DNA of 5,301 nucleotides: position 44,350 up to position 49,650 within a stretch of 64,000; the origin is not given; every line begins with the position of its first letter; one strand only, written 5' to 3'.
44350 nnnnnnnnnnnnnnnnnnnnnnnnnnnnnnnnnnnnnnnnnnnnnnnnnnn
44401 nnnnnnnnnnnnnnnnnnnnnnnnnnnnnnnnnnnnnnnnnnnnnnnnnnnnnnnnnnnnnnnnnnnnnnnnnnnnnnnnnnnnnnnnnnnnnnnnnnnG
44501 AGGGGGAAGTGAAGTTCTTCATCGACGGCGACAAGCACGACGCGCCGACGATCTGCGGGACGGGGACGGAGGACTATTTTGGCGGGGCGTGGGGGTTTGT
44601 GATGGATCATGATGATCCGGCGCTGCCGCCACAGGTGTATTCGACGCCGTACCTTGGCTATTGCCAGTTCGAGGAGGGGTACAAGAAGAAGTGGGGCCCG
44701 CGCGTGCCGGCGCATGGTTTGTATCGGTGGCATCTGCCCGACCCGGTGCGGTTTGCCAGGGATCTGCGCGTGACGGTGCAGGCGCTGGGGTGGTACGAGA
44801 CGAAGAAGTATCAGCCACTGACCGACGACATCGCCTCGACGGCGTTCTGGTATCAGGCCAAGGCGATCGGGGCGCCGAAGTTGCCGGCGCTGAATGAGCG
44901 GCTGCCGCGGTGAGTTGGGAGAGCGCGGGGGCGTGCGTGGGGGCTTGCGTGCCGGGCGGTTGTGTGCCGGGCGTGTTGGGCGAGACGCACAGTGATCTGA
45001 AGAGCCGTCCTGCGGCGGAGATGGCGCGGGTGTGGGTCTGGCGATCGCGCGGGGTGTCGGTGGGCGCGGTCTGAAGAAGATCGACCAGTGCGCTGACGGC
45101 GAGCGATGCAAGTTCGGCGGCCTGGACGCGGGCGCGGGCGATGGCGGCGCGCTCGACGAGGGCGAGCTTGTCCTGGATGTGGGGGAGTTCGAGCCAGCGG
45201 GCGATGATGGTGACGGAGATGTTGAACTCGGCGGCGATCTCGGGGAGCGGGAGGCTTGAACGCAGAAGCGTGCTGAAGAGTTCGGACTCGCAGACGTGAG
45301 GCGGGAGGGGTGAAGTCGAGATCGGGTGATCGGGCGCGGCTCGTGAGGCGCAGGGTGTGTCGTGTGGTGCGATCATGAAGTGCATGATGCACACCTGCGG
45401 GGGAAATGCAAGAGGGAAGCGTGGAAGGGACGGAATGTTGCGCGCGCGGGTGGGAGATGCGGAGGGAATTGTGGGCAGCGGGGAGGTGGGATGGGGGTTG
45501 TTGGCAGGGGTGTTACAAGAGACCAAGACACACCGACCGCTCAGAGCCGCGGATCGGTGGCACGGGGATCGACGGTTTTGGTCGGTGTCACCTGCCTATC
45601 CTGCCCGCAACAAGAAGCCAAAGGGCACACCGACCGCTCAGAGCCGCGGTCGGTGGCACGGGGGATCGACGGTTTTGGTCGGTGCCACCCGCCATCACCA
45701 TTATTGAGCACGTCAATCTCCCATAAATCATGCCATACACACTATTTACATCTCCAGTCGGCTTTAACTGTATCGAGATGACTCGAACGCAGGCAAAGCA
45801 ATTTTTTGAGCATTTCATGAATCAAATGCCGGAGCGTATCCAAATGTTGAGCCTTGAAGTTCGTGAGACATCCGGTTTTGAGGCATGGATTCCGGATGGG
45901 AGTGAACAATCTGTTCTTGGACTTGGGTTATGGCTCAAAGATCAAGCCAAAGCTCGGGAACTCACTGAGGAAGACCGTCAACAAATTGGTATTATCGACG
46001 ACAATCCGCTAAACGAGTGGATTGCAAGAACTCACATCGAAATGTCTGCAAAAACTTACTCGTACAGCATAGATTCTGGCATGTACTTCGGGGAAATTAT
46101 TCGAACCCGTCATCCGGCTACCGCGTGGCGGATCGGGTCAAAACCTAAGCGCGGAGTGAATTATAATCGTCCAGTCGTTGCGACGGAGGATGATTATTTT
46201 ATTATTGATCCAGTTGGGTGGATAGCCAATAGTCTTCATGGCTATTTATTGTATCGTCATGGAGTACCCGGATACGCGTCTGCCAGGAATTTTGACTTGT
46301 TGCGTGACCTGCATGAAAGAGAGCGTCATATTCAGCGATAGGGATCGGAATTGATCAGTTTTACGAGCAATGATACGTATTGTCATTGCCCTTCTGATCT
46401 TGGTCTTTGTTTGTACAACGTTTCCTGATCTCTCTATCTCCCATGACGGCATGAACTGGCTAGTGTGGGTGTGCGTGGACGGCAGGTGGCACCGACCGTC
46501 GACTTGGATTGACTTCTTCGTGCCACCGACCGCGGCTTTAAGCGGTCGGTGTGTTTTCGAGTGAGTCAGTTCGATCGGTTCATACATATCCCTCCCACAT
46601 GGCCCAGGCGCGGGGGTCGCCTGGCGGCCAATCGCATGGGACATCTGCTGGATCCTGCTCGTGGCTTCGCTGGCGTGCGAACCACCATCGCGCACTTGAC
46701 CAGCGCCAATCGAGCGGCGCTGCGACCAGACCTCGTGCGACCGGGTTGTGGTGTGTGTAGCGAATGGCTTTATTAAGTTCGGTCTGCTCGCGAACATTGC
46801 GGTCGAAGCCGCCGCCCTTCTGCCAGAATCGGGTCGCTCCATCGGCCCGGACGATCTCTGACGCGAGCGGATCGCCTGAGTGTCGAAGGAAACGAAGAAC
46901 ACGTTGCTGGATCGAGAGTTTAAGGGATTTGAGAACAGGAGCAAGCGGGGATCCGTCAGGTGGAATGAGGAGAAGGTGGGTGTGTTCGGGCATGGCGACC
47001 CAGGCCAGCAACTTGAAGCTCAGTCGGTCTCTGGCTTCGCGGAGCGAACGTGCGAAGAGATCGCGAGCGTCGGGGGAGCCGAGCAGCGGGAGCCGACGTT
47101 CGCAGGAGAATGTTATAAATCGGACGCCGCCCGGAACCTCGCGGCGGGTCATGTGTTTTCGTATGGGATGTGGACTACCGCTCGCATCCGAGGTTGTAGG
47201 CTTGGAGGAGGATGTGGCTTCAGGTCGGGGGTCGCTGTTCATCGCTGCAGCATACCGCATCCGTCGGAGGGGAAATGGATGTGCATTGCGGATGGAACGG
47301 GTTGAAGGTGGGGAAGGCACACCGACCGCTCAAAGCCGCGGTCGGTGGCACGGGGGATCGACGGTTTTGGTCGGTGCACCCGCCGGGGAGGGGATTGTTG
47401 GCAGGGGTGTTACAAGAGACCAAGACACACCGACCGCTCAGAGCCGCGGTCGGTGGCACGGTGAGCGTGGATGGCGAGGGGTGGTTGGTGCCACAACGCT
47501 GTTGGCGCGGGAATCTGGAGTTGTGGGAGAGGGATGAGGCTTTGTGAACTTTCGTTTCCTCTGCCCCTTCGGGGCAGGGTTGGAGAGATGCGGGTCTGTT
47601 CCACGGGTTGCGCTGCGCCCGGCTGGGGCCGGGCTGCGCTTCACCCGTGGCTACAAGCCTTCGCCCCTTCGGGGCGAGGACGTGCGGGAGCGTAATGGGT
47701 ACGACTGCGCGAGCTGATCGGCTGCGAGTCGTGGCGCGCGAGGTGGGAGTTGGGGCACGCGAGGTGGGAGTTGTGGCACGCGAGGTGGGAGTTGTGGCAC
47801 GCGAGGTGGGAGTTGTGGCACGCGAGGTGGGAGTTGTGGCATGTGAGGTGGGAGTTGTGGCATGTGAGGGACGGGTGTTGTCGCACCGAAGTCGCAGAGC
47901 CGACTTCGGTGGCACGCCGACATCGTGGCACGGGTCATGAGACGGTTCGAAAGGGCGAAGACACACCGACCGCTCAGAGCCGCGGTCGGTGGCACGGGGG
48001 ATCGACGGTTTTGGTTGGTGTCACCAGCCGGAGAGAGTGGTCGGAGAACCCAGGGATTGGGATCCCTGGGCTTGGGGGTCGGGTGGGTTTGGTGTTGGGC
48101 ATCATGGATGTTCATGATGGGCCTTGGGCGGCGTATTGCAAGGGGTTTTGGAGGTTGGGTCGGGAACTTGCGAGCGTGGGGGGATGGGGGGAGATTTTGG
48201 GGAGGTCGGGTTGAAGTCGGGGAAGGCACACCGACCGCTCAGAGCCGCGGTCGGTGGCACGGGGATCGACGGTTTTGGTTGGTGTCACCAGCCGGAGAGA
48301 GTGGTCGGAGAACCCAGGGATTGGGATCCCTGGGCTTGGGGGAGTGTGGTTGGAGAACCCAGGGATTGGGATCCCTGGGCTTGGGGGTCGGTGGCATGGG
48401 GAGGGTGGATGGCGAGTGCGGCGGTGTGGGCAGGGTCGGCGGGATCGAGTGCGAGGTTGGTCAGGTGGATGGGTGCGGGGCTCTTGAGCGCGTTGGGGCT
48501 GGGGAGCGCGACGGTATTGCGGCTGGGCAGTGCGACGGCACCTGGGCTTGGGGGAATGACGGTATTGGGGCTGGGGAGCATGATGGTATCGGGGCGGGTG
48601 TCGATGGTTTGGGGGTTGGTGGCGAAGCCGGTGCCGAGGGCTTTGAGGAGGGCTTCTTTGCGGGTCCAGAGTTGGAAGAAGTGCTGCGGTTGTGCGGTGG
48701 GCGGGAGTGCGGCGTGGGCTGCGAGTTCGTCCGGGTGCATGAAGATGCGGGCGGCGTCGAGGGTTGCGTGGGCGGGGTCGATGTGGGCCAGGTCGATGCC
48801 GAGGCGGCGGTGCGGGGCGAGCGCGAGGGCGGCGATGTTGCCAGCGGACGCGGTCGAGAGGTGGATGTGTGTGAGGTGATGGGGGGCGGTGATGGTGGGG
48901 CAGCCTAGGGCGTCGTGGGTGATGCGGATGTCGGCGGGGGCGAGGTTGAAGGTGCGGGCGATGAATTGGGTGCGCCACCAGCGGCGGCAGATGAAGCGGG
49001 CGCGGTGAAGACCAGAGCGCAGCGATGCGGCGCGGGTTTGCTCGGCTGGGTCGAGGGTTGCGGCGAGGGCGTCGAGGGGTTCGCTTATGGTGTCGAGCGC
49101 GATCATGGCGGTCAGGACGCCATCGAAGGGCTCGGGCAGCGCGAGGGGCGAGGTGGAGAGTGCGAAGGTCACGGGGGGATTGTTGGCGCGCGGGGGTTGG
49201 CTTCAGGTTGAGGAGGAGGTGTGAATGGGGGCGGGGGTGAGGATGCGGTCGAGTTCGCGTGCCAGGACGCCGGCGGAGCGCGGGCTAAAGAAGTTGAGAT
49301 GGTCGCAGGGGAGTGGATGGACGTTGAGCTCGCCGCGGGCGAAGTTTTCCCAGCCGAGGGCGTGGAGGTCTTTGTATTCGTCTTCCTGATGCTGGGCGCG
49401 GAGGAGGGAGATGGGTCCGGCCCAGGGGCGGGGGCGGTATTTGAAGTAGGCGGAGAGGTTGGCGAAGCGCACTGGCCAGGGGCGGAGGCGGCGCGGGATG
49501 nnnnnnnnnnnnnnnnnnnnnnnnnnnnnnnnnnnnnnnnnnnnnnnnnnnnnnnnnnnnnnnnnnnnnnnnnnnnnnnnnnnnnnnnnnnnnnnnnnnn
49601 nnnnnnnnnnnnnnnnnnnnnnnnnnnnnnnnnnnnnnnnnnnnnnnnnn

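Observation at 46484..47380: RAYT (REP-associated tyrosine transposase) gene bracketed by inverted REP copies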

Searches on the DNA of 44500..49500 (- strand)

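Call 38: search_rna_families(source=window, start=44500, end=49500, threshold=evalue, max_evalue=1)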
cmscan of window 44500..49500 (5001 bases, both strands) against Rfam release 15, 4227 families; matches with E-value up to 1: 3.
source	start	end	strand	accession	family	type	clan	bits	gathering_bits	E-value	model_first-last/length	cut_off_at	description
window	48306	48389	+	RF01044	mir-345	Gene; miRNA;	-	20.6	65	0.65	1-91/91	no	mir-345 microRNA precursor family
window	47423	47538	-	RF02631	Hrs13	Gene; sRNA;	-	18.4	52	0.48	1-82/82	no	Hfq-regulated sRNA 13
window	45215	45278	+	RF01119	sR32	Gene; snRNA; snoRNA; CD-box;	-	16.5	40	0.44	1-57/57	no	Small nucleolar RNA sR32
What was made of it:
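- Tried and rejected: Rfam at permissive E-values over 44.5-49.5 kb gave only chance-level matches (call 38).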

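Call 53: search_with_rna_model(model_id=R1, sources=[L121, L122, L123, L124], max_evalue=0.01)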
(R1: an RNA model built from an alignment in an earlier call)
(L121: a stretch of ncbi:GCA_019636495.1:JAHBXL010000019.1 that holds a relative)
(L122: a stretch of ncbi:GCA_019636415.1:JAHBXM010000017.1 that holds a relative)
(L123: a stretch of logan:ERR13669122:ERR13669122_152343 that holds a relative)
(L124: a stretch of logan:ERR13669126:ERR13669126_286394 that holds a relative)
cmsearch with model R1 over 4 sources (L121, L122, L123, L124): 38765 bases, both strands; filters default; matches with E-value up to 0.01: 22.
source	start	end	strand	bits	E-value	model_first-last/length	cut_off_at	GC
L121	10746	10795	+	62.2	4.6e-12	1-50/50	no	0.66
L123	2184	2233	+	61.9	5.4e-12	1-50/50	no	0.7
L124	2184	2233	+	61.9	5.4e-12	1-50/50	no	0.7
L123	1394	1443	-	61.8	5.7e-12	1-50/50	no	0.7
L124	1394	1443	-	61.8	5.7e-12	1-50/50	no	0.7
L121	10694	10743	+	61.6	6.2e-12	1-50/50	no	0.6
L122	10694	10743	+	61.6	6.2e-12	1-50/50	no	0.6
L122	10798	10847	+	61.6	6.3e-12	1-50/50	no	0.68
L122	10746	10795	+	61.4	6.9e-12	1-50/50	no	0.64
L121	9883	9932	-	61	8.2e-12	1-50/50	no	0.64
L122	9883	9932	-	61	8.2e-12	1-50/50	no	0.64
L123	1406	1433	+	20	0.0063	11-38/50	no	0.75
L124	1406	1433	+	20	0.0063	11-38/50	no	0.75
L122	10808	10835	-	19.9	0.0066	11-38/50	no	0.75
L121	10756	10783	-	19.9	0.0067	11-38/50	no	0.71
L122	10756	10783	-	19.9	0.0067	11-38/50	no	0.71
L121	9895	9922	+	19.9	0.0067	11-38/50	no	0.71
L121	10704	10731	-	19.9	0.0067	11-38/50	no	0.71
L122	9895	9922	+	19.9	0.0067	11-38/50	no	0.71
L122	10704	10731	-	19.9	0.0067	11-38/50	no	0.71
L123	2194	2221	-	19.9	0.0067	11-38/50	no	0.71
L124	2194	2221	-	19.9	0.0067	11-38/50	no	0.71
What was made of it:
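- L121 and L122 encode identical RAYTs but carry 2 and 3 tandem REPs (call 53).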
